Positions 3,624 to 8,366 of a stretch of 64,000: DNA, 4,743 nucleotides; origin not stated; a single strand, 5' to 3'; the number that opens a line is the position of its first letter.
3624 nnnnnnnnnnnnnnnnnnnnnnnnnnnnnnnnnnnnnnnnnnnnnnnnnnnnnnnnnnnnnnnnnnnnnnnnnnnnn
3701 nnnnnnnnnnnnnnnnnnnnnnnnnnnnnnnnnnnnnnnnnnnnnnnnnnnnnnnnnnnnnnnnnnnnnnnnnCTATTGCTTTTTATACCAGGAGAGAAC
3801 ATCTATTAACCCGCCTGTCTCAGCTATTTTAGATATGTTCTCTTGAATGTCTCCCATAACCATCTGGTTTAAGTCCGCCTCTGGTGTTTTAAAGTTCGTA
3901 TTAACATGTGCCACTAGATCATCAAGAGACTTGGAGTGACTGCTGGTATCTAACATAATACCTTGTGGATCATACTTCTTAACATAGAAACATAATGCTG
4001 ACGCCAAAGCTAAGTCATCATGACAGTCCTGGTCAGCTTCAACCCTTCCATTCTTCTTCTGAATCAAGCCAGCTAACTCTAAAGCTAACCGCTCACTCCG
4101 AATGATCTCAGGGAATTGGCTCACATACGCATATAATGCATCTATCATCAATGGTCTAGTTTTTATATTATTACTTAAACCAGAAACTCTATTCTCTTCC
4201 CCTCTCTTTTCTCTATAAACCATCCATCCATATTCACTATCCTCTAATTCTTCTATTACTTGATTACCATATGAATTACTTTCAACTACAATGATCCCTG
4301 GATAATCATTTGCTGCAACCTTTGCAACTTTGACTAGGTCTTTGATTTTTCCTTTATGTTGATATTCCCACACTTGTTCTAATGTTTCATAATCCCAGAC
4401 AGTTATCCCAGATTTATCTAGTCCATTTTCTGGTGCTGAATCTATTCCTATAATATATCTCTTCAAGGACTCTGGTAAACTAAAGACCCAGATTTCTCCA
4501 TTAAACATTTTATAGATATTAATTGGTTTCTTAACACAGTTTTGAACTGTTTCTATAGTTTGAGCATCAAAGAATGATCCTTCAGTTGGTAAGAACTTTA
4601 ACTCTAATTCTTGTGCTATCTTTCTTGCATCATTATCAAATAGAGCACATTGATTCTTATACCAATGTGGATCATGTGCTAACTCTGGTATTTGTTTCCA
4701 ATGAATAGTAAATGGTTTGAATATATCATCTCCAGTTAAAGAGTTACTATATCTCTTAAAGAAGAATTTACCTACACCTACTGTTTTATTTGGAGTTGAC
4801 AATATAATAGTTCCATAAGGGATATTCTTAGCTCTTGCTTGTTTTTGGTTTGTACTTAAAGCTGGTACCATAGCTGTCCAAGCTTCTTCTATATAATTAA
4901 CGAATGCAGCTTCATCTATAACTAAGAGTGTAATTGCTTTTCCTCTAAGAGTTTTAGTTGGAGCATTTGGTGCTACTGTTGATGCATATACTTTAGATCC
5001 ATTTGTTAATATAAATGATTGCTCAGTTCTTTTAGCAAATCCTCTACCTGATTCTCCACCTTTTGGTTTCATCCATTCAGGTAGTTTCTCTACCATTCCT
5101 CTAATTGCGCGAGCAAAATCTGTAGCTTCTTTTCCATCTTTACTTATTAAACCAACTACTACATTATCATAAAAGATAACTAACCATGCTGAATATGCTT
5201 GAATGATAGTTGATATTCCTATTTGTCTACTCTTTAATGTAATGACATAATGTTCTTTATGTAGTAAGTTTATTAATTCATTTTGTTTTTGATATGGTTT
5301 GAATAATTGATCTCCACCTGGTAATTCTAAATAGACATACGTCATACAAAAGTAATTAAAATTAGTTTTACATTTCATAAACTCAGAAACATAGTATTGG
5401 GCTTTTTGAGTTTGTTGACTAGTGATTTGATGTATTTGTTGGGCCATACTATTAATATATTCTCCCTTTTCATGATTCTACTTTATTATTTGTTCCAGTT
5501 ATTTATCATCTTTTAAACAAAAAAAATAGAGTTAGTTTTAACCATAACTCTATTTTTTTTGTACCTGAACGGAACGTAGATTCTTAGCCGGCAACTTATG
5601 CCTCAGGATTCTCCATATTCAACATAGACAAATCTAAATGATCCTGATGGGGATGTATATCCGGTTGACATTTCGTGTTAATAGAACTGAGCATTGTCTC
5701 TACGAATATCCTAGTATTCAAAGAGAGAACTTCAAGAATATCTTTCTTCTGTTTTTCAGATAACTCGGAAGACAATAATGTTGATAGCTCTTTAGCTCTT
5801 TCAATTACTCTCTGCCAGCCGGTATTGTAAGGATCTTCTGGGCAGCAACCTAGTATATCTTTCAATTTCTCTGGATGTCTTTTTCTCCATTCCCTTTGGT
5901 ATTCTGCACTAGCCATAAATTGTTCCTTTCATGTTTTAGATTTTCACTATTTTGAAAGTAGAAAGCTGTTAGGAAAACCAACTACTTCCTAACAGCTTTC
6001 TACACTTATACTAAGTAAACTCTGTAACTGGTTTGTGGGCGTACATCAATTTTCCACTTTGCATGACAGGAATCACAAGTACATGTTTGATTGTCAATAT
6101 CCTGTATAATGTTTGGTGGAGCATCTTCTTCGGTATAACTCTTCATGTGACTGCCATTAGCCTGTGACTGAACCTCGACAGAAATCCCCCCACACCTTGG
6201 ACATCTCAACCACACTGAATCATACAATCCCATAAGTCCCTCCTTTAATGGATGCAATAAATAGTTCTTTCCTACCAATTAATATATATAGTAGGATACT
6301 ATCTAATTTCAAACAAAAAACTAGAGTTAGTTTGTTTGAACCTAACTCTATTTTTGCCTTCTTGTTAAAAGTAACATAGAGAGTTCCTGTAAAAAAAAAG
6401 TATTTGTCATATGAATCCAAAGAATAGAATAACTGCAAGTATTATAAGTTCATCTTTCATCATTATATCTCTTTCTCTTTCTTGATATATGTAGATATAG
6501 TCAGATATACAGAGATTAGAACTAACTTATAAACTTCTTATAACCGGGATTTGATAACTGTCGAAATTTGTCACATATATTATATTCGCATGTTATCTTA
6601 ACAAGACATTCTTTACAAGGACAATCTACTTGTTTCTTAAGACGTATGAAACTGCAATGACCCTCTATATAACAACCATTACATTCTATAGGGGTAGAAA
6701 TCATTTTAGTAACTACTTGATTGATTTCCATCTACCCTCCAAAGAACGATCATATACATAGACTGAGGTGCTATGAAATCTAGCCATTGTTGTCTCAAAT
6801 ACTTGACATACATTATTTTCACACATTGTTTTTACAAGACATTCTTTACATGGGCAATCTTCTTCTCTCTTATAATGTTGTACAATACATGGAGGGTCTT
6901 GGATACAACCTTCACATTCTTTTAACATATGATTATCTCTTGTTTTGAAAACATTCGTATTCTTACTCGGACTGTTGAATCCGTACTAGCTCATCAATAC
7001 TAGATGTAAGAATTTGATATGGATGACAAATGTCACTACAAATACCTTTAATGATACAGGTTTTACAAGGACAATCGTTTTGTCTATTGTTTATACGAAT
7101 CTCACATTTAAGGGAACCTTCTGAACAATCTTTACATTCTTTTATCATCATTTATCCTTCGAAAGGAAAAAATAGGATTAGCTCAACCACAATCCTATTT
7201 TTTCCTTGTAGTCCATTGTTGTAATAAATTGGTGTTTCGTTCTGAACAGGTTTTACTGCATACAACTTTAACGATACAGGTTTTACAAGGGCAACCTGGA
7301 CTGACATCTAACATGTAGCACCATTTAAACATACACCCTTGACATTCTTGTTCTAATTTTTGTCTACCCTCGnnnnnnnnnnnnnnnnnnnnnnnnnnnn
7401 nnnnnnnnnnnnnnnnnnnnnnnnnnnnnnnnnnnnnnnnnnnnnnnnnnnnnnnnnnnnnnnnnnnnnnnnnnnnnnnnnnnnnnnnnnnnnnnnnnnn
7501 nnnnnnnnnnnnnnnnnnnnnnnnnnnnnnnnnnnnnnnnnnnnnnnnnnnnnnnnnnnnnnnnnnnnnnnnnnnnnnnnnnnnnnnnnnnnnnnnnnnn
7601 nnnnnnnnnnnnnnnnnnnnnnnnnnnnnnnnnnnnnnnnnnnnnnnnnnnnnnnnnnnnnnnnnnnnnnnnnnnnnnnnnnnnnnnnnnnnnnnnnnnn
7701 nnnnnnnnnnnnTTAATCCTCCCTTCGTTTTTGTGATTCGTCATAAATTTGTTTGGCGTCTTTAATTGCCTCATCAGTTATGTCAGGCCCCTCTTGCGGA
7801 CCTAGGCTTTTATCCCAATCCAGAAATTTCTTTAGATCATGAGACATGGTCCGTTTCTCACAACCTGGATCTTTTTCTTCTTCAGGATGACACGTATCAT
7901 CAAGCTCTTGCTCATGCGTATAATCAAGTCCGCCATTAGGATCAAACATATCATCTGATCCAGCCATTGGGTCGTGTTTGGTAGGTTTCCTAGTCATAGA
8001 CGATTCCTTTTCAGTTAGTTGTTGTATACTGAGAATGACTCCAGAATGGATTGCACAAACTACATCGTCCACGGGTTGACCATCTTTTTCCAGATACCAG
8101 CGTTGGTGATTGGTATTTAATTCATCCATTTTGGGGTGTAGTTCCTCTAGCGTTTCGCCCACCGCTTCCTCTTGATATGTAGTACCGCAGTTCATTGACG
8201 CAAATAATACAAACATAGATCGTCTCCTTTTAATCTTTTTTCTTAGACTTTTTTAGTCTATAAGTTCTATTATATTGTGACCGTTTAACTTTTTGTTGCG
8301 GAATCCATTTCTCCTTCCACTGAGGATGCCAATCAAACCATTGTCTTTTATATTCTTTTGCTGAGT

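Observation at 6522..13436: Seven-kb tandem array of 25 paralogous ~60-aa cysteine-rich microprotein genes (CPCxxC[LI][VI]K[VI]xCx3C)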

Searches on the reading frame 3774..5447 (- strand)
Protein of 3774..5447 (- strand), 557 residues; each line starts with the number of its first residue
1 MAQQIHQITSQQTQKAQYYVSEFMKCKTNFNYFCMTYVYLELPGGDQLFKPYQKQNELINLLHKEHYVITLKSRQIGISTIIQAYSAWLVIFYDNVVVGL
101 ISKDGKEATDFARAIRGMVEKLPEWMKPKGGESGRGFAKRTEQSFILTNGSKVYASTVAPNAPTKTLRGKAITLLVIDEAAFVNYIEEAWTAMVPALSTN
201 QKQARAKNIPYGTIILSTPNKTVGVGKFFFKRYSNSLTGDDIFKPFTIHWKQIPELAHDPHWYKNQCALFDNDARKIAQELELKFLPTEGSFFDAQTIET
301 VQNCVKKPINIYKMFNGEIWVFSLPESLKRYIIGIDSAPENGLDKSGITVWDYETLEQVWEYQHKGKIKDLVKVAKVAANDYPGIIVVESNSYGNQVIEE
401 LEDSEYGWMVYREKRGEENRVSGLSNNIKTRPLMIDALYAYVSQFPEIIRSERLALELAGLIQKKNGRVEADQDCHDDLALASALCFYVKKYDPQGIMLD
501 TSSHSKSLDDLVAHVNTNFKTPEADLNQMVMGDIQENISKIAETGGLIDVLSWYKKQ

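Call 9: search_protein_families(library=pfam, proteins=[window:3774-5447:-], max_evalue=0.001)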
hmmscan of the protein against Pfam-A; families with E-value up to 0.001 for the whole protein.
window:3774-5447:- (557 aa): 1 family
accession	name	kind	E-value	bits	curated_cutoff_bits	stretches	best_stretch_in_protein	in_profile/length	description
PF03237.21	Terminase_6N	-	0.00048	20.3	22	1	70-298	2-213/215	Terminase large subunit, T4likevirus-type, N-terminal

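Call 40: search_protein_families(library=phrogs, proteins=[window:3774-5447:-], max_evalue=0.01)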
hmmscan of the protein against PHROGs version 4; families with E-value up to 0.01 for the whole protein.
window:3774-5447:- (557 aa): 7 families
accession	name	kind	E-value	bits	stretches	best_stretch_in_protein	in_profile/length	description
phrog_2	-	head and packaging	1.1e-36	128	1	48-489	263-591/807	terminase large subunit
phrog_5989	-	head and packaging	4.9e-30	105.8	1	13-201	104-276/347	terminase large subunit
phrog_38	-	head and packaging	8.3e-15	55.5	2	18-176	266-407/760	terminase large subunit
phrog_36964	-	head and packaging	8.4e-13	48.2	2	80-376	436-719/890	terminase large subunit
phrog_26724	-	unknown function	6.3e-06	26.9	1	48-158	32-135/192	-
phrog_24361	-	head and packaging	0.00013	22.8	1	384-490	27-138/162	terminase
phrog_675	-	head and packaging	0.00041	19.7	1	25-122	19-113/576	terminase large subunit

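Call 46: find_related_loci(query=window:3774-5447:-, collection=viral_contigs, flank=10000)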
Query window:3774-5447:- (557 aa) in viral_contigs; peptide patterns used: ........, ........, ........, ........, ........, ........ (x = any residue, [..] = any of these).
32 stretches matched a pattern; 23 encode a relative of the query (tblastn E <= 1e-3); 23 distinct loci.
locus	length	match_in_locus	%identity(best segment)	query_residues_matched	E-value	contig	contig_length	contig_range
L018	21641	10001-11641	63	6-556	0e+0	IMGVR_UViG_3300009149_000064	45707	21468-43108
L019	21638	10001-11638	63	10-557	0e+0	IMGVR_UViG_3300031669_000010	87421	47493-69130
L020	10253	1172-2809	63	10-557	0e+0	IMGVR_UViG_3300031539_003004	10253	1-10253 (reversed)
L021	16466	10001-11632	63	10-556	0e+0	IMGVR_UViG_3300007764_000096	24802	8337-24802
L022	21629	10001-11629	63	11-556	0e+0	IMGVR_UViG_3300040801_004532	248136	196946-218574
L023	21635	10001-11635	63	7-556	0e+0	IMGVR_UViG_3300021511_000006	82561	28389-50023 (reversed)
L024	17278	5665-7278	63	16-557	0e+0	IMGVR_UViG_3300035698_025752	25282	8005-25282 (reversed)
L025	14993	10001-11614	63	16-557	0e+0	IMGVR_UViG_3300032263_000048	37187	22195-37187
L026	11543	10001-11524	66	10-518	0e+0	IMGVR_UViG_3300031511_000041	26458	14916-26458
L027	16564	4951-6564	62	16-557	0e+0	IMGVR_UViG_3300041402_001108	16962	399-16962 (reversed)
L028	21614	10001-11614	62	16-557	0e+0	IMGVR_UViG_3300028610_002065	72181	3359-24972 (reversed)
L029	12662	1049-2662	62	16-557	0e+0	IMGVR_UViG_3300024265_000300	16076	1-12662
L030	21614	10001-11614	61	19-557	0e+0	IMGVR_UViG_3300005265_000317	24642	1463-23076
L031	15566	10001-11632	63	10-556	0e+0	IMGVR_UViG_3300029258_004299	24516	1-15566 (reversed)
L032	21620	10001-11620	59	20-556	0e+0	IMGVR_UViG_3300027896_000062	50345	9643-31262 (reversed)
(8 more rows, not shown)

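Call 49: search_dna_similar(query=window:3774-5447:-, collection=phages, mode=protein, max_rows=12)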
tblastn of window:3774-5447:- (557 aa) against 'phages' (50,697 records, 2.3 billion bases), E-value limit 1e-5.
Records with a match: 2613; places in all: 2619; records where one place covers at least 80% of the query: 2145.
Best place of each record, by identity: <60% 2613.
By first word of the organism name: Escherichia 665; Synechococcus 378; Klebsiella 339; Salmonella 202; Vibrio 135; Shigella 89; Aeromonas 81; Acinetobacter 77; Cyanophage 61; Enterobacter 59; and 64 more.
By host as written in the record: - 467; Escherichia coli 276; Klebsiella pneumoniae 123; Synechococcus 107; Synechococcus sp. 38; Escherichia coli O157:H7 38; Salmonella enterica 29; Synechococcus sp. WH7803 28; and 586 more.
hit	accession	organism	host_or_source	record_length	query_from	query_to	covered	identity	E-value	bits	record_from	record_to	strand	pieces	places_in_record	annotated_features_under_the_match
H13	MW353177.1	Flavobacterium phage vB_FspM_immuto_13-6C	Flavobacterium sp. LMO8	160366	17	505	88%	30.0%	9e-56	208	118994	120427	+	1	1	terminase large subunit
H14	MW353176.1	Flavobacterium phage vB_FspM_immuto_3-5A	Flavobacterium sp. LMO8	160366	17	505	88%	30.0%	1e-55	208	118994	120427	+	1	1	terminase large subunit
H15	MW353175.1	Flavobacterium phage vB_FspM_immuto_2-6A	Flavobacterium sp. LMO8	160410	17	505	88%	30.0%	1e-55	208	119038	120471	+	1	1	terminase large subunit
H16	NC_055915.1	Flavobacterium phage vB_FspM_immuto_2-6A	Flavobacterium sp. LMO8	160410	17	505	88%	30.0%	1e-55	208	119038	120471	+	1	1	terminase large subunit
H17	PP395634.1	Microcystis phage Mel-JY01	Microcystis elabens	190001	17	490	85%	29.8%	1e-48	187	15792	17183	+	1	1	large terminase protein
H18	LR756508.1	uncultured phage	metagenomic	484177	20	490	85%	29.8%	4e-50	192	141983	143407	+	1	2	record has no annotation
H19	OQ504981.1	Synechococcus phage S-RS29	Synechococcus sp.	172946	20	545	94%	25.3%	8e-29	128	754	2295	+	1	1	terminase large subunit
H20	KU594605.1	Cyanophage S-RIM50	Synechococcus sp.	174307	20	545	94%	25.2%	3e-27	122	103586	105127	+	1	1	terminase large subunit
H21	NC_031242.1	Cyanophage S-RIM50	Synechococcus sp.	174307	20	545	94%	25.2%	3e-27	122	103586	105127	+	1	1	terminase large subunit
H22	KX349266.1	Synechococcus phage S-RIM2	Synechococcus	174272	20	545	94%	25.0%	3e-27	122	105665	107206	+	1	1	terminase large subunit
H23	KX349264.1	Synechococcus phage S-RIM2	Synechococcus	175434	20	545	94%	25.0%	3e-27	122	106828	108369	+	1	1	terminase large subunit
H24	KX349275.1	Synechococcus phage S-RIM2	Synechococcus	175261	20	545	94%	25.0%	4e-27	122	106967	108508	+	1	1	terminase large subunit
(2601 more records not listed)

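Call 81: find_encoding_contigs(protein=window:3774-5447:-, flank=10000, max_places=4)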
Protein window:3774-5447:- (557 aa): 1 contig read that carries it; 1 place shown.
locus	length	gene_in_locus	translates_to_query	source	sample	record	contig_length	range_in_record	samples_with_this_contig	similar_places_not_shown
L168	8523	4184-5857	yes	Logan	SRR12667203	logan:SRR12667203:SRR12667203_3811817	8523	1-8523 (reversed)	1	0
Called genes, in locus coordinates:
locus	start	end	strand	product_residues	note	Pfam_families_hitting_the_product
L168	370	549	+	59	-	-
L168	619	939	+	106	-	-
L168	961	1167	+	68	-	-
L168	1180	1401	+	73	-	-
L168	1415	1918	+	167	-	-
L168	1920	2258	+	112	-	-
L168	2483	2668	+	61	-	-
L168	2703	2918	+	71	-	-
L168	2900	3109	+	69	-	-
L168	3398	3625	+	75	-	-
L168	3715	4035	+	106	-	-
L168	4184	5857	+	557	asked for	-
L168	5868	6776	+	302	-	-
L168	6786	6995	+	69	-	-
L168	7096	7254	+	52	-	-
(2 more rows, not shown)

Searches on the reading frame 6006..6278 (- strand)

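Call 40: search_protein_families(library=phrogs, proteins=[window:6006-6278:-], max_evalue=0.01)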
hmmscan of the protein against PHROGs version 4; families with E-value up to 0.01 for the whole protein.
window:6006-6278:- (90 aa): 2 families
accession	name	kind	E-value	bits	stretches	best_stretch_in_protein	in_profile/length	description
phrog_6417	-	other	0.0076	17.2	0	16-54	20-60/68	translational regulator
phrog_1467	-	unknown function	0.0083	16.7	1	24-76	166-202/226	-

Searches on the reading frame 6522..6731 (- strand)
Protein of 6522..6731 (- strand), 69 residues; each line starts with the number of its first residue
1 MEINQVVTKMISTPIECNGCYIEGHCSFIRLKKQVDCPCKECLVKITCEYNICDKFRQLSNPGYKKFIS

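Call 10: search_protein_families(library=pfam, proteins=[window:6522-6731:-], max_evalue=10)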
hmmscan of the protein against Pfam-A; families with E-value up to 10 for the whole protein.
window:6522-6731:- (69 aa): 0 families

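Call 12: search_protein_families(library=phrogs, proteins=[window:6522-6731:-], max_evalue=1)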
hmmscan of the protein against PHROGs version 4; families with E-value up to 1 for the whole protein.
window:6522-6731:- (69 aa): 1 family
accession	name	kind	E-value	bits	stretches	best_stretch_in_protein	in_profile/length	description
phrog_6639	-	unknown function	0.18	13.5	0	41-56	4-19/72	-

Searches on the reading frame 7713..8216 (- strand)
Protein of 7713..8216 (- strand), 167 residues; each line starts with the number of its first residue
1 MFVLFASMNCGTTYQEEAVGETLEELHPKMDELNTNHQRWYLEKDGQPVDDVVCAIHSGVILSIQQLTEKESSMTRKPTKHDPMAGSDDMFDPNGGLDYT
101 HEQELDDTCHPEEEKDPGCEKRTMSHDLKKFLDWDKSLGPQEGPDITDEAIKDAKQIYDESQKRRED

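Call 40: search_protein_families(library=phrogs, proteins=[window:7713-8216:-], max_evalue=0.01)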
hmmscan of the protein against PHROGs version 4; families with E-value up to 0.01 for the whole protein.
window:7713-8216:- (167 aa): 0 families
